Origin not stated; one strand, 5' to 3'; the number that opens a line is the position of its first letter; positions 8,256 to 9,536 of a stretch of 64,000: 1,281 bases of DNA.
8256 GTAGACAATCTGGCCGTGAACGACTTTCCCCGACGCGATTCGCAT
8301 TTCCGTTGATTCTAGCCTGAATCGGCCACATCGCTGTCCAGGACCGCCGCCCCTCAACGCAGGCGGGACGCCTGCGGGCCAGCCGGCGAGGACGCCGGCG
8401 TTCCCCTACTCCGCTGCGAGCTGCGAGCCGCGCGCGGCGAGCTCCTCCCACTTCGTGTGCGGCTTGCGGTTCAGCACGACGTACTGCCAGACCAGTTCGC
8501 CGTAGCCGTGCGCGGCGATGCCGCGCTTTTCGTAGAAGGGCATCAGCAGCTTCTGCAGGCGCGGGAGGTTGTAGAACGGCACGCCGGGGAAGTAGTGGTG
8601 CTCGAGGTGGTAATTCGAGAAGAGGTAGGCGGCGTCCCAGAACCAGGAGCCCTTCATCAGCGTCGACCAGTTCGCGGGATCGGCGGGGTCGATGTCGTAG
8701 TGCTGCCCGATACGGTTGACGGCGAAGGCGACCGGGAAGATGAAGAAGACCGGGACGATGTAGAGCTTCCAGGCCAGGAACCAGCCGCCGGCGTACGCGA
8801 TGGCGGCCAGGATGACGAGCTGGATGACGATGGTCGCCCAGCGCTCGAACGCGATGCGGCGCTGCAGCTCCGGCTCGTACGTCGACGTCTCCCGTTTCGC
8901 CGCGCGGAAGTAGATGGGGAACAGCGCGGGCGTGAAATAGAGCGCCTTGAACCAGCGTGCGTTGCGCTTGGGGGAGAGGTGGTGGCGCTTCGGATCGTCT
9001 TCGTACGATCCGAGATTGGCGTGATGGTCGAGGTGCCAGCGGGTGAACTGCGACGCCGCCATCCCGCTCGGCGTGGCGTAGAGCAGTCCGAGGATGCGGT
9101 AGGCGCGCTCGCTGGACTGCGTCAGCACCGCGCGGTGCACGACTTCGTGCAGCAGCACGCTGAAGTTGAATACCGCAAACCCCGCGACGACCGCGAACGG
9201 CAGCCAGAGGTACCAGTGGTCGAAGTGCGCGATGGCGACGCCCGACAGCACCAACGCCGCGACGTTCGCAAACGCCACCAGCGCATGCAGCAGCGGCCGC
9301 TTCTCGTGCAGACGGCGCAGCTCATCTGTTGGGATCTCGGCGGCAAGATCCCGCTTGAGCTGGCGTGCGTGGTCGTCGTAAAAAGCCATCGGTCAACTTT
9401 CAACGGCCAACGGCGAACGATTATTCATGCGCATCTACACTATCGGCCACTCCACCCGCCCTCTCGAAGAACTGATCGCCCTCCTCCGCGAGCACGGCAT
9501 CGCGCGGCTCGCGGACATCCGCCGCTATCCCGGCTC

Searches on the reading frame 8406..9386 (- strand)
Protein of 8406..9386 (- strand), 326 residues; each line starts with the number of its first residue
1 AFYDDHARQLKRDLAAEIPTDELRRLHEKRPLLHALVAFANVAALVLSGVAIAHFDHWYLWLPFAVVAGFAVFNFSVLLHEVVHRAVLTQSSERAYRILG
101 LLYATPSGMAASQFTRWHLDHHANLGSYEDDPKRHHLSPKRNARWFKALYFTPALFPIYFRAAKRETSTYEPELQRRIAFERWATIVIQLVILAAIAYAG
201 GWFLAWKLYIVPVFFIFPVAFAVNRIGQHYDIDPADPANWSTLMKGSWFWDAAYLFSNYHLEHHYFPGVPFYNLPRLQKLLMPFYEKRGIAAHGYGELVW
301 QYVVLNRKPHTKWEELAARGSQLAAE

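Call 58: search_protein_families(library=ncbifam, proteins=[window:8406-9386:-], max_evalue=0.001)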
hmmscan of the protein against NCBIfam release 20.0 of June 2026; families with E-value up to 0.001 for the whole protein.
window:8406-9386:- (326 aa): 4 families
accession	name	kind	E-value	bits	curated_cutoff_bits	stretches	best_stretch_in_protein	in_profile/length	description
NF041365.1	GntB_guanitoxin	equivalog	6e-11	42.3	380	1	32-282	21-279/308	guanitoxin biosynthesis L-arginine gamma (S) hydroxylase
NF045688.1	BCarotHydoxCrtR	equivalog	3.6e-09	36.1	475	1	35-290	26-265/297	beta-carotene hydroxylase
NF052549.1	FAdesatDesBBac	equivalog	2.3e-06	27.2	500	1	35-286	32-294/340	Delta(10) desaturase DesB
NF045690.1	BCarotKetCrtW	equivalog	0.00089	18.6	350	0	251-279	224-251/257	beta-carotene ketolase CrtW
